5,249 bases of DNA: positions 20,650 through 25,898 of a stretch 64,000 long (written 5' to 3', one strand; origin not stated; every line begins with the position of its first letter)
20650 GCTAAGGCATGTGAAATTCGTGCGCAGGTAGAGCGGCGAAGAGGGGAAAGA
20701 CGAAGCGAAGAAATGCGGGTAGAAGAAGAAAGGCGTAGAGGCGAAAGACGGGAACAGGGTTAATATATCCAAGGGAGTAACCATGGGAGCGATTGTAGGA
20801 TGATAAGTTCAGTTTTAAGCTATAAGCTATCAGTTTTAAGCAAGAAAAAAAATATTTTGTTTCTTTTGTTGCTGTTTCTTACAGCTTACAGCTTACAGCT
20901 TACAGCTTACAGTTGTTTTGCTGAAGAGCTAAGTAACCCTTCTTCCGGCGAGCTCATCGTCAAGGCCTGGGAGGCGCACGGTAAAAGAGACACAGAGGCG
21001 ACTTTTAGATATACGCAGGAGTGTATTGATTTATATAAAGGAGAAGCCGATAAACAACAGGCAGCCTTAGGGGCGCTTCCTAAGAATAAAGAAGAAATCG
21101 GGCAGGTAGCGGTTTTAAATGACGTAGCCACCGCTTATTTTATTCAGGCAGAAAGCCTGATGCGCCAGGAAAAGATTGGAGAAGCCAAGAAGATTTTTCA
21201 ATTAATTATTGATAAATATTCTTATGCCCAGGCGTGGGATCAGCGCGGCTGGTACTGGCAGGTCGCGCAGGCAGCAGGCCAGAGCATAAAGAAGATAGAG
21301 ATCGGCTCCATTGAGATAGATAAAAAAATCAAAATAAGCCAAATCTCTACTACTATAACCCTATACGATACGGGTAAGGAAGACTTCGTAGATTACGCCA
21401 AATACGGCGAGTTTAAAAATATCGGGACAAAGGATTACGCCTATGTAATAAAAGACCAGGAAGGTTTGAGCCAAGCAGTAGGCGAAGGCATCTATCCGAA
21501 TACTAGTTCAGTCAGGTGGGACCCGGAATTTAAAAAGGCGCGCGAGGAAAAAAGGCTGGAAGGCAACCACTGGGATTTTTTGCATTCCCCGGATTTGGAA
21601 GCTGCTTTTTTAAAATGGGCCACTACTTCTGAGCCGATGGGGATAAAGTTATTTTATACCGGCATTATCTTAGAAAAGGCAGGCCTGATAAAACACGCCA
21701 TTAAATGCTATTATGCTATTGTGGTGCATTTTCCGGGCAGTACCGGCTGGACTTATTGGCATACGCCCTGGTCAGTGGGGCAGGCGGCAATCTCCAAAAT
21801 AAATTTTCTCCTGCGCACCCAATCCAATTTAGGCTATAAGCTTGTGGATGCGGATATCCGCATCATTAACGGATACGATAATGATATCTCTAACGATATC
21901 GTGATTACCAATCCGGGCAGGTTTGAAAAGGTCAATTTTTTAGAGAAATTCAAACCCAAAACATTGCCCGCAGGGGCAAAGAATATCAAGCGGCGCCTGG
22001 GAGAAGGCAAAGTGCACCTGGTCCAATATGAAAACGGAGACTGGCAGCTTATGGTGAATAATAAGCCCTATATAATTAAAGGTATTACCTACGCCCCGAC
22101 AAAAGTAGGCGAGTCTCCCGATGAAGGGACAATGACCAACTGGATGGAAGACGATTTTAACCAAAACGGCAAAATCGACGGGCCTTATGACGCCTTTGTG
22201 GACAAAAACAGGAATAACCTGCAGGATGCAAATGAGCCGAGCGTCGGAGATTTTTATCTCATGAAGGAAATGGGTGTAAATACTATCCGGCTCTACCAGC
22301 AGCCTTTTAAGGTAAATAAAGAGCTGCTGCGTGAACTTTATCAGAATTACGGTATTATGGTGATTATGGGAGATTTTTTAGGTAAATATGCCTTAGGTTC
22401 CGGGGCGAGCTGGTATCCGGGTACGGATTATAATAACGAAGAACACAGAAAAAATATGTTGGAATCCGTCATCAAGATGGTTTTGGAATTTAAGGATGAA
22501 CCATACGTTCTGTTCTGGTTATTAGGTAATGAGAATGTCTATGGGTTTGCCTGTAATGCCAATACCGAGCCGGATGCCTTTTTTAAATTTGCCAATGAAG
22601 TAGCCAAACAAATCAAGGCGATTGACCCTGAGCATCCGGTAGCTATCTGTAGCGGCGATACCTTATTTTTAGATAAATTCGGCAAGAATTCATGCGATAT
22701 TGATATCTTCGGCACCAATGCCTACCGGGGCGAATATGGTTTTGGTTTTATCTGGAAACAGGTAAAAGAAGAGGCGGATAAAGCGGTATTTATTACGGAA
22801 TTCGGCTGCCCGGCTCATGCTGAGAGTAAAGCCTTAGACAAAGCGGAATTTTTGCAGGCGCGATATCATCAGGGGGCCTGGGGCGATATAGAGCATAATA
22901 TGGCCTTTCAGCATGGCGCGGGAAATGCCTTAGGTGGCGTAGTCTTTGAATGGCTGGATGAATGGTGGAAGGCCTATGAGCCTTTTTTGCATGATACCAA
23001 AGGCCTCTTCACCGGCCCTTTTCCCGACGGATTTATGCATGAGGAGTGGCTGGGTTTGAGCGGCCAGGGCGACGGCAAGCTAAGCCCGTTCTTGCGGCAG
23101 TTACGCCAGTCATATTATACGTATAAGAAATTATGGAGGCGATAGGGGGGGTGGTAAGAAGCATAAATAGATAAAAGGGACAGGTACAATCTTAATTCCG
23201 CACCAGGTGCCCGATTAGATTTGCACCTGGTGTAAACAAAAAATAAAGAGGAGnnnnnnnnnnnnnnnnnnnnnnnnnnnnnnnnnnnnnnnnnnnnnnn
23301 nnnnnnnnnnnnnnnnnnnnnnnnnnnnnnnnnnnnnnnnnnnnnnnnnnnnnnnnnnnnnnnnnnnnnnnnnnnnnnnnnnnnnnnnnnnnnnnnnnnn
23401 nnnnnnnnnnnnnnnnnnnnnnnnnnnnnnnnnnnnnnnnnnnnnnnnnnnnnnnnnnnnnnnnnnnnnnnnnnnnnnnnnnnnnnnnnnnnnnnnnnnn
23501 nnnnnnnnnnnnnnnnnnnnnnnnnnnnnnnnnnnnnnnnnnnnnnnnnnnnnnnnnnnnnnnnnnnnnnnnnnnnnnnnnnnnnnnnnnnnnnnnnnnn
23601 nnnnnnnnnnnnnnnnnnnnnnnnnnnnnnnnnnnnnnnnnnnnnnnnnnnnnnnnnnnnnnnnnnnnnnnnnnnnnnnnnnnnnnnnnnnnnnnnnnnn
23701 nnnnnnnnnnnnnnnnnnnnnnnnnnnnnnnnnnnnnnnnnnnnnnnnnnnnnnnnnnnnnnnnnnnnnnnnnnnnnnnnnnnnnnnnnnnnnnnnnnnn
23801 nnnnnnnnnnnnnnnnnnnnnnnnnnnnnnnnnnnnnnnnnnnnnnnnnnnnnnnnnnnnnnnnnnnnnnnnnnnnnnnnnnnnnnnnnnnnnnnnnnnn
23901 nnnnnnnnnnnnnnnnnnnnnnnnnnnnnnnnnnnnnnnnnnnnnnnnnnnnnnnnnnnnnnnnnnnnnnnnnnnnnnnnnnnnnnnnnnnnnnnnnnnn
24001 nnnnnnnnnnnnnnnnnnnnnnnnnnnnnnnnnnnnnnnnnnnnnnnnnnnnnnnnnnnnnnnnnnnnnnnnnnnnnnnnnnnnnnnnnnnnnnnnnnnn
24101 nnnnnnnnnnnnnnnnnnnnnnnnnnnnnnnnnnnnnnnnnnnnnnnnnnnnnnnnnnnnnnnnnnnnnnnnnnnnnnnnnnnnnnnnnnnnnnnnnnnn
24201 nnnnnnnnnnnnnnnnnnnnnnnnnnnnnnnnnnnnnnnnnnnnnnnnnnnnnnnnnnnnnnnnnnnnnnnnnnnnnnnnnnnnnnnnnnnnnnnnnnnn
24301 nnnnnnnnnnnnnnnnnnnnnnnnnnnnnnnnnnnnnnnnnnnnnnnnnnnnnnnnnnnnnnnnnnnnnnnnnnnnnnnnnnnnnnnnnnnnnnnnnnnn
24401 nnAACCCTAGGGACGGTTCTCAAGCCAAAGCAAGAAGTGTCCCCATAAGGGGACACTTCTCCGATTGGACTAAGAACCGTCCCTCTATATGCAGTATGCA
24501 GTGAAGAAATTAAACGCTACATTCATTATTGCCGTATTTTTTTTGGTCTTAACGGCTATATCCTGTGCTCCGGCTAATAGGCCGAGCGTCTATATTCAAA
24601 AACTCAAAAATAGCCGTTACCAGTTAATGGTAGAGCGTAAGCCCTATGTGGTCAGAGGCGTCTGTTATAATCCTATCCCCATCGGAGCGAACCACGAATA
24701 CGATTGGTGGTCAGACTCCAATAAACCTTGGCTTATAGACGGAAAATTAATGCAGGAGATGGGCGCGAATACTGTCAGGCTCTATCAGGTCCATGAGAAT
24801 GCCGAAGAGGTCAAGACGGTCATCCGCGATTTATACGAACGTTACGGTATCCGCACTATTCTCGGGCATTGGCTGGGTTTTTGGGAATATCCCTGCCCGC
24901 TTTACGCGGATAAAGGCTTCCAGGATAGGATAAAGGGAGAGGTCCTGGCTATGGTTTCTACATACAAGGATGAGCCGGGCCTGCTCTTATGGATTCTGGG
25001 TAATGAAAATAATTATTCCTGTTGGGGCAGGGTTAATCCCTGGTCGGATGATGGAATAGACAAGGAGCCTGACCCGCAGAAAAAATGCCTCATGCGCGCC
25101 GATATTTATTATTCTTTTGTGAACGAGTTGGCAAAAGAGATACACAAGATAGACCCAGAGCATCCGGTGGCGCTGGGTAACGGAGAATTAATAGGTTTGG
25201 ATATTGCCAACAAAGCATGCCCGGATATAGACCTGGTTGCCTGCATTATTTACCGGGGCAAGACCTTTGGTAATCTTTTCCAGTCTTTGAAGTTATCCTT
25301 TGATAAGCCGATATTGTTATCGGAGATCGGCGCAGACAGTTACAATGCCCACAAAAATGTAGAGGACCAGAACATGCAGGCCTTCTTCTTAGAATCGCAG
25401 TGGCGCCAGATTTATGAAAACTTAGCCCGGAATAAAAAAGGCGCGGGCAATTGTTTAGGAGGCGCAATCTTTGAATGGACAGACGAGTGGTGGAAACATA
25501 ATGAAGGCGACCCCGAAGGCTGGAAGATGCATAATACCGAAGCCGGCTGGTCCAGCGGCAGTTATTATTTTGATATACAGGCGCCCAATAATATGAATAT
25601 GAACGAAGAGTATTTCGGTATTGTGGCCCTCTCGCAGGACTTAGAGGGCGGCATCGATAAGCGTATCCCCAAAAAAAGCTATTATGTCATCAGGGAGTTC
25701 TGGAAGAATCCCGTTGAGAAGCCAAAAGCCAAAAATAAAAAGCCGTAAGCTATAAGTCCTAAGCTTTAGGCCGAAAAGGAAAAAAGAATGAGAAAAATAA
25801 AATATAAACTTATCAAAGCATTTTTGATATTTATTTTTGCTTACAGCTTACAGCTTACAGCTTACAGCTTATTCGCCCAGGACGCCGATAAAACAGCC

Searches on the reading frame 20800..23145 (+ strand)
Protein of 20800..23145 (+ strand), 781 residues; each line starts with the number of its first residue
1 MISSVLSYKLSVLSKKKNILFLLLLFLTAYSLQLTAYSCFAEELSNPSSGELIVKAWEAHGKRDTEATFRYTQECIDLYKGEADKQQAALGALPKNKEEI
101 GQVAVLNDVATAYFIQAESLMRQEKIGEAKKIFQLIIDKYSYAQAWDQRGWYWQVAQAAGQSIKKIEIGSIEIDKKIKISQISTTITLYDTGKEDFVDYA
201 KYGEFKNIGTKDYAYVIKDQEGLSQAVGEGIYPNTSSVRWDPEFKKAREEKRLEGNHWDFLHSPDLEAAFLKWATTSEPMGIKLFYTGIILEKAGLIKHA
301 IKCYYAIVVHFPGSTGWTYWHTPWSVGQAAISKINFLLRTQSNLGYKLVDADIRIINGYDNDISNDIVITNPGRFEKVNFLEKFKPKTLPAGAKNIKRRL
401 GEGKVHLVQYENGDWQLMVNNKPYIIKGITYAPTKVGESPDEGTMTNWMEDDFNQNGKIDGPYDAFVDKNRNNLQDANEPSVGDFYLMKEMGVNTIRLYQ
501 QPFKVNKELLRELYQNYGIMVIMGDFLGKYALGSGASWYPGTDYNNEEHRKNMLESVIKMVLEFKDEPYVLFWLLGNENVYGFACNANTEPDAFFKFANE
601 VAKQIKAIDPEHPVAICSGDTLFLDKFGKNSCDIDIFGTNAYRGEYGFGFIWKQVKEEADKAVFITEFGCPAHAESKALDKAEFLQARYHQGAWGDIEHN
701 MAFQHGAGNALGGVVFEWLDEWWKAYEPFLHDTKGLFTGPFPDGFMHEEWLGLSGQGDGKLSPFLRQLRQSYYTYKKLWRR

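Call 12: search_protein_families(library=pfam, proteins=[window:20800-23145:+])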
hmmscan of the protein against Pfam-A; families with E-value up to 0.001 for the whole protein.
window:20800-23145:+ (781 aa): 2 families
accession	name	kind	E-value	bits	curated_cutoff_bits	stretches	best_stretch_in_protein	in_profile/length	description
PF02836.23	Glyco_hydro_2_C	-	2e-08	34.2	21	1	482-635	39-177/302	Glycosyl hydrolases family 2, TIM barrel domain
PF03198.20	Glyco_hydro_72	-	5.3e-06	26.4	25.9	1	419-672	23-251/314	Glucanosyltransferase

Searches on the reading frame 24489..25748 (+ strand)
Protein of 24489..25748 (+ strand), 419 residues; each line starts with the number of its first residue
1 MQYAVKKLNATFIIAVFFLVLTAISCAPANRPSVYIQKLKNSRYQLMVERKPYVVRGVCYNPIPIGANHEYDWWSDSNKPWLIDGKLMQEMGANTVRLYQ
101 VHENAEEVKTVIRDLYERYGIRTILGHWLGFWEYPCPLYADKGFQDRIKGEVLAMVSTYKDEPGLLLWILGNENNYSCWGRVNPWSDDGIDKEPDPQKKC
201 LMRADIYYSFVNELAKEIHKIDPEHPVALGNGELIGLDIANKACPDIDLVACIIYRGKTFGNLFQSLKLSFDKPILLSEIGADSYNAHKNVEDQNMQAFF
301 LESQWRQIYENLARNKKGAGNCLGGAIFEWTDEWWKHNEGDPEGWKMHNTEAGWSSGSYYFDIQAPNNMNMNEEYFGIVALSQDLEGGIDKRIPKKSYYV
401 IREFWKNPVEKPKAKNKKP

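Call 12: search_protein_families(library=pfam, proteins=[window:24489-25748:+])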
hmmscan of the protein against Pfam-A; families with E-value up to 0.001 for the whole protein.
window:24489-25748:+ (419 aa): 0 families

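Call 30: find_encoding_contigs(protein=window:24489-25748:+, flank=6000, max_places=10)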
Protein window:24489-25748:+ (419 aa): no gene with exactly this product is on record in the collection.
